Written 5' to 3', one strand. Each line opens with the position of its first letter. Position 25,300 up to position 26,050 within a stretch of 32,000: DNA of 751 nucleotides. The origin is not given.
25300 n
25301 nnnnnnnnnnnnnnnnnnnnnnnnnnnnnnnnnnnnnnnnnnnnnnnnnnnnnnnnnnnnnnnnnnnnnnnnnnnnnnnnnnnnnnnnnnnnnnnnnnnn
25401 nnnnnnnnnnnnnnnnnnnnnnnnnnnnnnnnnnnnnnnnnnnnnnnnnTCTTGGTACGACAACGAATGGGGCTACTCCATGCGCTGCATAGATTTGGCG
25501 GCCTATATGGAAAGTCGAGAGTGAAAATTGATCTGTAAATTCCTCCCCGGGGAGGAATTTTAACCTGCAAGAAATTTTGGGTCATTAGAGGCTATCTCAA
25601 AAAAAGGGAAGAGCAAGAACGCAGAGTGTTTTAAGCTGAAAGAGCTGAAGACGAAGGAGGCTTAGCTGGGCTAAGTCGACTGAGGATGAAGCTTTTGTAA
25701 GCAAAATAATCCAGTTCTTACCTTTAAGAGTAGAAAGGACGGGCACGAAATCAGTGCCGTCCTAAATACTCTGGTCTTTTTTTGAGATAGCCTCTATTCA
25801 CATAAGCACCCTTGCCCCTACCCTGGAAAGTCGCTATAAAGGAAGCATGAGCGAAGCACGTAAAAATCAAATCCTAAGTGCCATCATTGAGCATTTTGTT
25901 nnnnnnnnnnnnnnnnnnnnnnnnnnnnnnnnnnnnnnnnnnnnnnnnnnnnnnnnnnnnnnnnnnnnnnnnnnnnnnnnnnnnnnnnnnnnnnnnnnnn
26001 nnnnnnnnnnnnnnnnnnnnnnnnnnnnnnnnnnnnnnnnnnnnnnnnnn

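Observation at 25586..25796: A 211-bp element with perfect 20-bp terminal inverted repeats between gap and hrcA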

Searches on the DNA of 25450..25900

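Call 5: search_rna_families(source=window, start=25450, end=25900, threshold=evalue, max_evalue=10, show_alignments=3)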
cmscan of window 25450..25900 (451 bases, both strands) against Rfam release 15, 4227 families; matches with E-value up to 10: 4.
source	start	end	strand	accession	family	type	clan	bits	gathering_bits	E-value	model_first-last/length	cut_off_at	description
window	25532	25586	-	RF01859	Phe_leader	Cis-reg; leader;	-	15.5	55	6.5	1-125/125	no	Phenylalanine leader peptide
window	25533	25606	+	RF02219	ZNRD1-AS1_2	Gene; lncRNA;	-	15.4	60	0.24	1-76/76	no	ZNRD1 antisense RNA 1 conserved region 2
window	25537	25635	+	RF02916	atpB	Cis-reg;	-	12.7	37.4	1.9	1-128/128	no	atpB RNA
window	25540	25557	+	RF01762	whalefall-1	Gene; sRNA;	-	11.6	37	4.8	4-21/56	no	Whalefall-1 RNA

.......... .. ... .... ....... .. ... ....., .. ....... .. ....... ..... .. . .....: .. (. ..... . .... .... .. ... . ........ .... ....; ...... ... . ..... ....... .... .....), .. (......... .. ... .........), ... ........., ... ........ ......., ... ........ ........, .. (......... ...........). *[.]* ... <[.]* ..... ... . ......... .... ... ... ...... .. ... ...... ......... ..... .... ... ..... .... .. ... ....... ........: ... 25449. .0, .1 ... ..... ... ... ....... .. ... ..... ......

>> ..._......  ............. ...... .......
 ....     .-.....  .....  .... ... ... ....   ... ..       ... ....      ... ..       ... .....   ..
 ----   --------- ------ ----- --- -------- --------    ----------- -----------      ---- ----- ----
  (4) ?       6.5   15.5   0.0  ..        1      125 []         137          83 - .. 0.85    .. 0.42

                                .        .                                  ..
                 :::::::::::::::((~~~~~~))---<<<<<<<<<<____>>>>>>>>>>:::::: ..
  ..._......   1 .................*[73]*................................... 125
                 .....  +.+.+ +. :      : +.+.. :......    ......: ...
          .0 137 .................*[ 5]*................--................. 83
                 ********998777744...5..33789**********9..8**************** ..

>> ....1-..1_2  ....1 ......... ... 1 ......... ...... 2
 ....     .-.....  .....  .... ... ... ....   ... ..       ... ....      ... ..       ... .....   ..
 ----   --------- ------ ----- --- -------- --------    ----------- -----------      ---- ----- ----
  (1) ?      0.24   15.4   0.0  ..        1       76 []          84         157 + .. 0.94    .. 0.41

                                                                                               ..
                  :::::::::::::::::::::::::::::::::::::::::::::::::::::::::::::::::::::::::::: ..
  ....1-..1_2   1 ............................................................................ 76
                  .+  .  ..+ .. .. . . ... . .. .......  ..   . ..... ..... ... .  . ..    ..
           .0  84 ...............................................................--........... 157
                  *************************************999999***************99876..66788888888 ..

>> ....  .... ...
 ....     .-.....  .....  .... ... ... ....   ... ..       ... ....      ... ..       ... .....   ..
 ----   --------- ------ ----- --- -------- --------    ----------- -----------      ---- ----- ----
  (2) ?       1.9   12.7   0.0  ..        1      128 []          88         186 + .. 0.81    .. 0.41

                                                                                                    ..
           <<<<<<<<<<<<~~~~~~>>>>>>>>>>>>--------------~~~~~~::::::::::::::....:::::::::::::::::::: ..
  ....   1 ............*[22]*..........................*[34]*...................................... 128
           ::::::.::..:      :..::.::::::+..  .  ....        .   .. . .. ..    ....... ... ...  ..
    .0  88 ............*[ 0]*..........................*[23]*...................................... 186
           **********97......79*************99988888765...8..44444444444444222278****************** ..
